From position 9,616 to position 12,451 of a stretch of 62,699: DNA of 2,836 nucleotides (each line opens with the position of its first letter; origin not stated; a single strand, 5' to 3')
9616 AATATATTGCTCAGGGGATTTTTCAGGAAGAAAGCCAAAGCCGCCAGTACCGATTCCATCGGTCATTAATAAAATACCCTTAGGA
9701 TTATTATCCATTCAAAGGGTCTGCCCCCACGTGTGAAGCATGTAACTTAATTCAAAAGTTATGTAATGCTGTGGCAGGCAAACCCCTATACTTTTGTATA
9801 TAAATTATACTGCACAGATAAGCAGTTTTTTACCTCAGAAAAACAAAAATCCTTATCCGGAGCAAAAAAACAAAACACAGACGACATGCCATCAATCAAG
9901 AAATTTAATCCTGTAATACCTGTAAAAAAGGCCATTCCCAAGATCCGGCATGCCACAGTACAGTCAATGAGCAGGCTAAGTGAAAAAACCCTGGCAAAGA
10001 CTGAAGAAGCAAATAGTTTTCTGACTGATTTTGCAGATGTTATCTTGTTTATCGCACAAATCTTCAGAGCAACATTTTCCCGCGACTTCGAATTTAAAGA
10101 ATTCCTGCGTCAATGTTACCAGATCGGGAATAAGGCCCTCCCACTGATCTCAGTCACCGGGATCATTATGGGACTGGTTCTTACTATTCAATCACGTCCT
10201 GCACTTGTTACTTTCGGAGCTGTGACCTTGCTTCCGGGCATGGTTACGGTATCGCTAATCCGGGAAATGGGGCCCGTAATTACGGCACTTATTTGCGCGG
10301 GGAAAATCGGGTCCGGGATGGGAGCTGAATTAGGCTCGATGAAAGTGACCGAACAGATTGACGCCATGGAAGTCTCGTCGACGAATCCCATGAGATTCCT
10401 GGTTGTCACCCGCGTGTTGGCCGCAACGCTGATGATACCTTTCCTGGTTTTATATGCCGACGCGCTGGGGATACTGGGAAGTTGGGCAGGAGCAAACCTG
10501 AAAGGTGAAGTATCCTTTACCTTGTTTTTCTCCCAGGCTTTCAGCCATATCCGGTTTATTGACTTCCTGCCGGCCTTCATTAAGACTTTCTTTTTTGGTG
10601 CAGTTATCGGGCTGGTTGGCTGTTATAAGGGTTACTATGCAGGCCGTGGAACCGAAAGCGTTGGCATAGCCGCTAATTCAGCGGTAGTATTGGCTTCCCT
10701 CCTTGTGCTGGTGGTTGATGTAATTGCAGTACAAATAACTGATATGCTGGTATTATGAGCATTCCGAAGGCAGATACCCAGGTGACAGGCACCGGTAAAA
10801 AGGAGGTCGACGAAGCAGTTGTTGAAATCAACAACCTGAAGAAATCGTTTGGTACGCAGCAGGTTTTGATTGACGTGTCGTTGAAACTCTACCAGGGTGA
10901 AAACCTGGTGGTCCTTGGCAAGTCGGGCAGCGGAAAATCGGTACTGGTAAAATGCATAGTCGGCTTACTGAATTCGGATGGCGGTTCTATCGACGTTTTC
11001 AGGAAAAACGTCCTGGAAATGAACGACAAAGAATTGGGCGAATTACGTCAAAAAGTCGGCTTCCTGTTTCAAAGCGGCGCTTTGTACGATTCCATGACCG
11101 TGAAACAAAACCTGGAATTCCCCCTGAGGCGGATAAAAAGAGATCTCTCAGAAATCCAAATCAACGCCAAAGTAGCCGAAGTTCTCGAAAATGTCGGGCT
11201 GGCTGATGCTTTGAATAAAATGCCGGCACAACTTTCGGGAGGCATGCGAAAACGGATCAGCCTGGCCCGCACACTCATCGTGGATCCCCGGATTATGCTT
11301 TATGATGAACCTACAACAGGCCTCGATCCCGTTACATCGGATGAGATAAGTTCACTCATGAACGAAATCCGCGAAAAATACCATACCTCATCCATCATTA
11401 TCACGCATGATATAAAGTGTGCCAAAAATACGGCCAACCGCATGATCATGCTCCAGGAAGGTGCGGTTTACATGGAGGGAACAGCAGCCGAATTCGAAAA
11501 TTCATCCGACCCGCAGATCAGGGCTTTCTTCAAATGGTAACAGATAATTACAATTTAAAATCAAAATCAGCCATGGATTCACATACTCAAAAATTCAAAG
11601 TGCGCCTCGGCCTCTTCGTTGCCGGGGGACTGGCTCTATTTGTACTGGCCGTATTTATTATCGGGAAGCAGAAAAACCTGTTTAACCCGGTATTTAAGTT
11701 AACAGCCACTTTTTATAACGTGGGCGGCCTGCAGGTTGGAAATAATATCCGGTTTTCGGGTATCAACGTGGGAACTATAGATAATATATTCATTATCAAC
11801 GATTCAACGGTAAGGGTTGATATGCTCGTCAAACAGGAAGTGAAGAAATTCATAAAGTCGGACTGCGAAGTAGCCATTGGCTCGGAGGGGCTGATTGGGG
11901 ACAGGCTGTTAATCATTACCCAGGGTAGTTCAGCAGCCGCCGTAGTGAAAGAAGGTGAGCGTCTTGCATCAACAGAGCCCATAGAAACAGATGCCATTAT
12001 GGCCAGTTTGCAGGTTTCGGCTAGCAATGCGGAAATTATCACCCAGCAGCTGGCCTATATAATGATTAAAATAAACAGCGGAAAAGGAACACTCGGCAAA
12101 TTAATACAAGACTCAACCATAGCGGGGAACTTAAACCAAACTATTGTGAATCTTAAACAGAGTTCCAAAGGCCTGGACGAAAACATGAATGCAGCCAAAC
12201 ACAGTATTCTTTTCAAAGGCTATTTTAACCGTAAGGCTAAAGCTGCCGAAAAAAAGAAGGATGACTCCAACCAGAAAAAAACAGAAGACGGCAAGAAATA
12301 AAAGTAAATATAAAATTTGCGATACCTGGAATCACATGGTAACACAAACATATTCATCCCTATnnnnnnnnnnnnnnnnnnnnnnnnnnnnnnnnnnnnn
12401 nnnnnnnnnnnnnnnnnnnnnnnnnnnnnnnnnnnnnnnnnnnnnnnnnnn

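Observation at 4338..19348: Unusually dense envelope-lipid island: AsmA/DUF748-like gene, two tandem MlaEFD sets, Omp85-like OMP, DUF3943, PAP2, next to a PlsC/lipid-kinase/HAD operon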

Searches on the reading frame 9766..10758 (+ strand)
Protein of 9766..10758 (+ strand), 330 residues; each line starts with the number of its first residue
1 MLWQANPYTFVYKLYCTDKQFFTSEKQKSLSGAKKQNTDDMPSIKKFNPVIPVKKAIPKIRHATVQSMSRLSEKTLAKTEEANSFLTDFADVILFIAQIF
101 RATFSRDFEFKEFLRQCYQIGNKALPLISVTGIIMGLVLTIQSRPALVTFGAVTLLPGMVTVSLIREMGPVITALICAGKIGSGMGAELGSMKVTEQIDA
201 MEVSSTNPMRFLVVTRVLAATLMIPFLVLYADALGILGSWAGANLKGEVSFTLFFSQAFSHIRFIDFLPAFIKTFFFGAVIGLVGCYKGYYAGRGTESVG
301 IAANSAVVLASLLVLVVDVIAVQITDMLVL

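Call 3: search_protein_families(library=pfam, proteins=[window:9766-10758:+], max_evalue=0.01)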
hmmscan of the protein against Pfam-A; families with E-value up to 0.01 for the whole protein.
window:9766-10758:+ (330 aa): 1 family
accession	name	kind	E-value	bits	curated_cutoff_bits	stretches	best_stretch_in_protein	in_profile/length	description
PF02405.21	MlaE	-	2.7e-70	236.7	22.5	1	113-323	1-211/212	Permease MlaE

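Call 7: search_protein_families(library=ncbifam, proteins=[window:9766-10758:+], max_evalue=0.01)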
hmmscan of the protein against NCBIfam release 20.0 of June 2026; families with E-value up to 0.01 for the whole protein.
window:9766-10758:+ (330 aa): 2 families
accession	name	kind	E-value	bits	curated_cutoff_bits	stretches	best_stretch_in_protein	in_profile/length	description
TIGR00056.1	TIGR00056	subfamily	5.7e-59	199.9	212.2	1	86-321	14-252/260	MlaE family lipid ABC transporter permease subunit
NF033619.1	perm_MlaE_1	exception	1.5e-49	168.9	315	1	85-321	10-247/253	lipid asymmetry maintenance ABC transporter permease subunit MlaE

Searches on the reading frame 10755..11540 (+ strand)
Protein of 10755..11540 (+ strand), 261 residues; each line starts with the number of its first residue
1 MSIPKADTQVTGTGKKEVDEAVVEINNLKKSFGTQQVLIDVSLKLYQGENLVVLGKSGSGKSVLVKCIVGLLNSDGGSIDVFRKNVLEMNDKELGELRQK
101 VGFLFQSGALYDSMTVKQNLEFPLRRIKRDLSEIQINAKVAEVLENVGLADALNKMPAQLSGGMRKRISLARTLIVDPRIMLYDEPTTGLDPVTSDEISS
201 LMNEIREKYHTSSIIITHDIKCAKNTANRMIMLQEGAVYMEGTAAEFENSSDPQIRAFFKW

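Call 3: search_protein_families(library=pfam, proteins=[window:10755-11540:+], max_evalue=0.01)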
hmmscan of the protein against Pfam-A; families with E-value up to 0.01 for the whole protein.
window:10755-11540:+ (261 aa): 9 families
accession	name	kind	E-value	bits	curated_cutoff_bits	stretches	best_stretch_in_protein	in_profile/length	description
PF00005.33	ABC_tran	-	1.4e-32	113.6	25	1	40-188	3-137/137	ABC transporter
PF02463.25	SMC_N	-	3.6e-06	27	40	1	30-230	11-208/220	RecF/RecN/SMC N terminal domain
PF13304.12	AAA_21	-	3.7e-05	24.4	27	0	157-219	235-299/304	AAA domain, putative AbiEii toxin, Type IV TA system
PF13401.12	AAA_22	-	0.0015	19.3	27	1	49-136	6-84/130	AAA domain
PF13191.12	AAA_16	-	0.0044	18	32.6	1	47-76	23-52/167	AAA ATPase domain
PF01935.23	DUF87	-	0.0061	17.1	23.2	0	50-79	25-55/220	Helicase HerA, central domain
PF01695.23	IstB_IS21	-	0.0073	16.3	24.1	0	171-220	149-194/238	IstB-like ATP binding protein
PF20703.3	nSTAND1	-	0.0076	16.4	27.1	1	32-67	17-52/379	Novel STAND NTPase 1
PF25201.1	nSTAND6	-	0.0081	16.6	27.7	0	32-70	2-40/148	Novel STAND NTPase 6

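Call 7: search_protein_families(library=ncbifam, proteins=[window:10755-11540:+], max_evalue=0.01)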
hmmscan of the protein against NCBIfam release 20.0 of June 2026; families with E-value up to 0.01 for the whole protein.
window:10755-11540:+ (261 aa): 193 families (the best 25 are shown)
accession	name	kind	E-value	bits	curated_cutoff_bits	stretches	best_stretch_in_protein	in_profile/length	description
NF007027.0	PRK09493.1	equivalog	4.6e-50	170.2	379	1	22-260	1-237/240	glutamine ABC transporter ATP-binding protein GlnQ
TIGR02982.1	heterocyst_DevA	subfamily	2.4e-49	167.9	295.8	1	22-238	1-219/220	ABC exporter ATP-binding subunit, DevA family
TIGR00968.1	3a0106s01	subfamily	3.4e-49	167.5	342.75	1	23-248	1-219/237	sulfate ABC transporter ATP-binding protein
NF008338.0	PRK11124.1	equivalog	1.1e-48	165.9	369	1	23-258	3-239/242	arginine ABC transporter ATP-binding protein ArtP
NF008105.0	PRK10851.1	equivalog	1.7e-48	165.2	502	1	23-245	3-222/362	sulfate/thiosulfate ABC transporter ATP-binding protein CysA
TIGR02673.1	FtsE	equivalog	1e-47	162.5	264.85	1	22-236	1-213/214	cell division ATP-binding protein FtsE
TIGR03265.1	PhnT2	equivalog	2.4e-47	161.9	457.7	1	21-249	3-224/353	putative 2-aminoethylphosphonate ABC transporter ATP-binding protein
TIGR02315.1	ABC_phnC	equivalog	9.4e-47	159.5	266.1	1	23-250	2-236/243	phosphonate ABC transporter ATP-binding protein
TIGR01186.1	proV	subfamily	3.5e-46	158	326.6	1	32-260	3-231/363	betaine/proline/choline family ABC transporter ATP-binding protein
NF008809.0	PRK11831.1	equivalog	6e-46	156.9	441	1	19-259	5-244/270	phospholipid ABC transporter ATP-binding protein MlaF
TIGR04521.1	ECF_ATPase_2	equivalog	1.1e-45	155.9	330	1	34-247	17-232/279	energy-coupling factor transporter ATPase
TIGR03608.1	L_ocin_972_ABC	subfamily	1e-44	152.5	254.85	1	25-233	1-206/206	putative bacteriocin export ABC transporter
NF040933.2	ABC_arch_GlcV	equivalog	1.8e-44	152.1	450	1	23-247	3-229/357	glucose ABC transporter ATP-binding protein GlcV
TIGR02211.1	LolD_lipo_ex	equivalog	2.9e-44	151.2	307.75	1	26-237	5-218/221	lipoprotein-releasing ABC transporter ATP-binding protein LolD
TIGR04520.1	ECF_ATPase_1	equivalog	6.8e-44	150.3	315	1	23-248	1-224/269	energy-coupling factor transporter ATPase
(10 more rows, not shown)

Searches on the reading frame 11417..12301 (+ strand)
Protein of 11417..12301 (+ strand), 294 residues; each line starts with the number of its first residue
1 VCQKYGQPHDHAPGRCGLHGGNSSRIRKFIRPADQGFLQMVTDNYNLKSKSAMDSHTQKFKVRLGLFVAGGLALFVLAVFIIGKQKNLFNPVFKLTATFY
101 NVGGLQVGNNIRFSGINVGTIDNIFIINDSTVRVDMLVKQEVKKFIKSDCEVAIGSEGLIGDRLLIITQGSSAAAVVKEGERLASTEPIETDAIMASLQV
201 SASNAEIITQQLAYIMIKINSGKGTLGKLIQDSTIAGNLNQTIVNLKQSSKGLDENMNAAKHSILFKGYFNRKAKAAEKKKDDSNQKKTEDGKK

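Call 3: search_protein_families(library=pfam, proteins=[window:11417-12301:+], max_evalue=0.01)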
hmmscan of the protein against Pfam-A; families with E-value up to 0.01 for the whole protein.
window:11417-12301:+ (294 aa): 1 family
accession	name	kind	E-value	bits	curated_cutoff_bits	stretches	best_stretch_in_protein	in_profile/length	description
PF02470.25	MlaD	-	3.2e-14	53.3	25.1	1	95-169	5-80/81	MlaD protein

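Call 7: search_protein_families(library=ncbifam, proteins=[window:11417-12301:+], max_evalue=0.01)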
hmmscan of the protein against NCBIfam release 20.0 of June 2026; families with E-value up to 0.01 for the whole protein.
window:11417-12301:+ (294 aa): 3 families
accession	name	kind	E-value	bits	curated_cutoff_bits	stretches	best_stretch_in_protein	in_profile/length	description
TIGR04430.1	OM_asym_MlaD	equivalog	3.2e-19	69.2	135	1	58-187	3-131/146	outer membrane lipid asymmetry maintenance protein MlaD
TIGR00996.1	Mtu_fam_mce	paralog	1.5e-13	50.6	140.5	1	72-219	11-151/291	MCE family protein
NF047463.1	CllEntPrLepto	equivalog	2e-09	37.3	400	1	91-257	35-230/250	mammalian cell entry protein Mce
